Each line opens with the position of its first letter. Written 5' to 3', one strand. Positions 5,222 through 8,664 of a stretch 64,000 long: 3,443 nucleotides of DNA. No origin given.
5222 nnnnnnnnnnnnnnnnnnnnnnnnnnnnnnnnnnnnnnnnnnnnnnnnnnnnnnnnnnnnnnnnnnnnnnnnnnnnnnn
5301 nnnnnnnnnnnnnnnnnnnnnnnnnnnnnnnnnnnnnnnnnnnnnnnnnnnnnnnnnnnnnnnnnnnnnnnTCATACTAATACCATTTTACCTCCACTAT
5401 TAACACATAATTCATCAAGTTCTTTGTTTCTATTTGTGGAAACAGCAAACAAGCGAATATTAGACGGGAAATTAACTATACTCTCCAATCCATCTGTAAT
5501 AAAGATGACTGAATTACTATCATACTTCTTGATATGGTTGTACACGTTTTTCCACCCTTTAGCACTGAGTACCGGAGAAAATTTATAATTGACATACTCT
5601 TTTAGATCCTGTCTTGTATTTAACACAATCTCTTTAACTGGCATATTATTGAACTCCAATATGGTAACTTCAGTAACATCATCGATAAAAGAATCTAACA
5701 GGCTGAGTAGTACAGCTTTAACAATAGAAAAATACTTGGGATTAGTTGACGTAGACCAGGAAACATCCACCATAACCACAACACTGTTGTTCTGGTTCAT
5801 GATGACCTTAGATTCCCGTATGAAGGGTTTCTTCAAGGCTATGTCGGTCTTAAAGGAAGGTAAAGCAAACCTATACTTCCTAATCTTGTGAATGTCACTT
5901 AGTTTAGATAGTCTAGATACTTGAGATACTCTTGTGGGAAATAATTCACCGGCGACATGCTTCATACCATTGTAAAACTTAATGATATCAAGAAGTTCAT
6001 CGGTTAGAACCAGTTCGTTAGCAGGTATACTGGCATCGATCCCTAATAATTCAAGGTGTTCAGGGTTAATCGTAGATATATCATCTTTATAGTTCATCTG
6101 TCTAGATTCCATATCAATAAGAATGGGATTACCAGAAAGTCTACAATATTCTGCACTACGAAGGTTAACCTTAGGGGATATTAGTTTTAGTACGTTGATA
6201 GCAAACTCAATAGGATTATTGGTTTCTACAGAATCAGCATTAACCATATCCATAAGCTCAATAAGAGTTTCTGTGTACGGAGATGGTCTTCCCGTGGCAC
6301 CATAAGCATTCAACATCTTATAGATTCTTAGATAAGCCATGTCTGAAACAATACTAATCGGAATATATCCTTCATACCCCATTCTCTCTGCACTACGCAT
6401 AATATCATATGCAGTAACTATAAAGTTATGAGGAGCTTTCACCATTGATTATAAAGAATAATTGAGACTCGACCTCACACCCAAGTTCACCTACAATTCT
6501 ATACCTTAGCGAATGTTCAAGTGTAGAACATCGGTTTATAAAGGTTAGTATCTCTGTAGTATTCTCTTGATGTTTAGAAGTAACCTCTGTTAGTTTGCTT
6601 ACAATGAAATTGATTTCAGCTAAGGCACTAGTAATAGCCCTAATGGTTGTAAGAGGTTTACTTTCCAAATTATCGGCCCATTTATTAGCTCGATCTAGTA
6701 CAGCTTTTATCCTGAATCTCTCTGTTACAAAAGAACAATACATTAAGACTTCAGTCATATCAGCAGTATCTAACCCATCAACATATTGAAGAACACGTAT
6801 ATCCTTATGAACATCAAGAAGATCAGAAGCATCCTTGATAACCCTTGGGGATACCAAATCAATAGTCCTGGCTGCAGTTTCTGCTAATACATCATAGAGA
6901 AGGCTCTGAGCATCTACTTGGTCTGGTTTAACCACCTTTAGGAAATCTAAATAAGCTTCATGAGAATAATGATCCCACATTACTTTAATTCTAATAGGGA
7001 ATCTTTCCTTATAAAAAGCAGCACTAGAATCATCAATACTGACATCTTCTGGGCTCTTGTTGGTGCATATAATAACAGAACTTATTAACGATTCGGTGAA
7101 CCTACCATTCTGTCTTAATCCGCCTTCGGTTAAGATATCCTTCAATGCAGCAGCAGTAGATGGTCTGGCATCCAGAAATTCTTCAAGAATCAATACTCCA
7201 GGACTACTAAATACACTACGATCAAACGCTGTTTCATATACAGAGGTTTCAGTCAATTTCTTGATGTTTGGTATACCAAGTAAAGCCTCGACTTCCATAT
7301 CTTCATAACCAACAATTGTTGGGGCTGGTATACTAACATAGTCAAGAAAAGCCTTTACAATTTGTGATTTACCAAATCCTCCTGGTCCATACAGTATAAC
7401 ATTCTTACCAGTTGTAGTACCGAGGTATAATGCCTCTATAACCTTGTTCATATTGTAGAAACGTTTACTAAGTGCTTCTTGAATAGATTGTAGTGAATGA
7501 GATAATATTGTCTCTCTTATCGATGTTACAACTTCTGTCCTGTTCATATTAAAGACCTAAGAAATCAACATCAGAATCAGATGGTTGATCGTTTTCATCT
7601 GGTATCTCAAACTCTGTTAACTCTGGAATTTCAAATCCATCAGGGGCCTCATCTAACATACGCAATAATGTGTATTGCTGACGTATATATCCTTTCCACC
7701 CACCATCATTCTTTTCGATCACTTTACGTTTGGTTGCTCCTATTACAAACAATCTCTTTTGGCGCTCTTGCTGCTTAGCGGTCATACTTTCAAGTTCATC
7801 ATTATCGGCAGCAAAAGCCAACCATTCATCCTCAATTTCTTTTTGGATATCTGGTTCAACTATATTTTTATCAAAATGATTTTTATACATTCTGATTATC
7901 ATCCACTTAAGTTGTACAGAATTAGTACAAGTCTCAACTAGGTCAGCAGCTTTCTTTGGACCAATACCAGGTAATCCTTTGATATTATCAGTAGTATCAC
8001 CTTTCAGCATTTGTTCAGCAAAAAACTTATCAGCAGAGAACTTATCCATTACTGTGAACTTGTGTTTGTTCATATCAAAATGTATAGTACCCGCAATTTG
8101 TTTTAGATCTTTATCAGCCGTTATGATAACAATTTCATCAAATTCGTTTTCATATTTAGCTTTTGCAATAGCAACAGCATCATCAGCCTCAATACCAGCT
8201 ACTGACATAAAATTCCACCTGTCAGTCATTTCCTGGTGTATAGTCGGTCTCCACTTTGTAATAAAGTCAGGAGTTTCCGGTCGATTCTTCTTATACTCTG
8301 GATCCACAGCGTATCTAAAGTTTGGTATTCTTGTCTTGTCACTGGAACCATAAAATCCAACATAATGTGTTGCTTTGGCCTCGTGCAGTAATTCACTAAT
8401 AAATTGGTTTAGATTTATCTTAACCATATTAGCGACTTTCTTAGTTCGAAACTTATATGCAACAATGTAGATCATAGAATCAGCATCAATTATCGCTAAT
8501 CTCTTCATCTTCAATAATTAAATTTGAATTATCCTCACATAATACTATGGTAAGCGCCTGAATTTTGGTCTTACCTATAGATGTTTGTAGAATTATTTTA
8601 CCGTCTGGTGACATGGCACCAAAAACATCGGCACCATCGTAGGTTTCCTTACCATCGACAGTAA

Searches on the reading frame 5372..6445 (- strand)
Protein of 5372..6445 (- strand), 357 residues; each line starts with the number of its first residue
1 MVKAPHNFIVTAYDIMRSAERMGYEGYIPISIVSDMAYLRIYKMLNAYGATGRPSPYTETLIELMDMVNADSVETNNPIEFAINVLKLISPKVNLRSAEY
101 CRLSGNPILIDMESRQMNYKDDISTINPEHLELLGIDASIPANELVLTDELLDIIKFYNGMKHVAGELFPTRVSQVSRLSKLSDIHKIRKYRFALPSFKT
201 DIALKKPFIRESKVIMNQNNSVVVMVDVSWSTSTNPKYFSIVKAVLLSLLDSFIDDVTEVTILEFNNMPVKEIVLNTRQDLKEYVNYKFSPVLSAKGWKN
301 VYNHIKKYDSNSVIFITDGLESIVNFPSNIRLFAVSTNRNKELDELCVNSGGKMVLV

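Call 41: search_protein_families(library=pfam, proteins=[window:5372-6445:-], max_evalue=0.001)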
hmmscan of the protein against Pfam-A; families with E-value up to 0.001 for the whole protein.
window:5372-6445:- (357 aa): 2 families
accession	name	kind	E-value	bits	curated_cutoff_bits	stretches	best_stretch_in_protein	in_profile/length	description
PF13519.12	VWA_2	-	0.0004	21.4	27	0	222-319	1-106/107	von Willebrand factor type A domain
PF00092.34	VWA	-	0.00042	21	23.8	1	222-307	2-94/174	von Willebrand factor type A domain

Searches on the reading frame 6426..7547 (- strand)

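Call 41: search_protein_families(library=pfam, proteins=[window:6426-7547:-], max_evalue=0.001)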
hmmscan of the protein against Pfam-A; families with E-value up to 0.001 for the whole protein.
window:6426-7547:- (373 aa): 2 families
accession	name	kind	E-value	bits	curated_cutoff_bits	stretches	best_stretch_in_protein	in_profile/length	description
PF07728.20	AAA_5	-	3.8e-09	37.1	22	1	49-154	1-105/139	AAA domain (dynein-related subfamily)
PF20030.5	bpMoxR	-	4.4e-09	36.2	27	1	18-189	2-166/205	MoxR domain in the MoxR-vWA-beta-propeller ternary systems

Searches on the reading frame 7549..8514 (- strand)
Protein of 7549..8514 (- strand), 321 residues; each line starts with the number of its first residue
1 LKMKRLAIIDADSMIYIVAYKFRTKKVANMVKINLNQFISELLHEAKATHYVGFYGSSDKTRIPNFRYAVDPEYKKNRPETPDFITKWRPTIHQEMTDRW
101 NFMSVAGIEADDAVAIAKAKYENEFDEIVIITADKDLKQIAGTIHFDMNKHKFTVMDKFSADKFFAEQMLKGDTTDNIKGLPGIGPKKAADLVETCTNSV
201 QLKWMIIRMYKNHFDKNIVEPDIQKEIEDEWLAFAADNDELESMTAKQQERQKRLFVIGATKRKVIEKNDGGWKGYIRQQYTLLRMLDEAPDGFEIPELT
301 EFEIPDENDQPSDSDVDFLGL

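Call 41: search_protein_families(library=pfam, proteins=[window:7549-8514:-], max_evalue=0.001)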
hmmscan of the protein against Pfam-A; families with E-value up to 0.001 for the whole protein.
window:7549-8514:- (321 aa): 2 families
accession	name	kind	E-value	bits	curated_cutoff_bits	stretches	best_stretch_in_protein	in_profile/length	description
PF02739.22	5_3_exonuc_N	-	1.7e-17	64.1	34.3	1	6-150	2-146/164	5'-3' exonuclease, N-terminal resolvase-like domain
PF01367.25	5_3_exonuc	-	1.5e-07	32.2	40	1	167-198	9-40/97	5'-3' exonuclease, C-terminal SAM fold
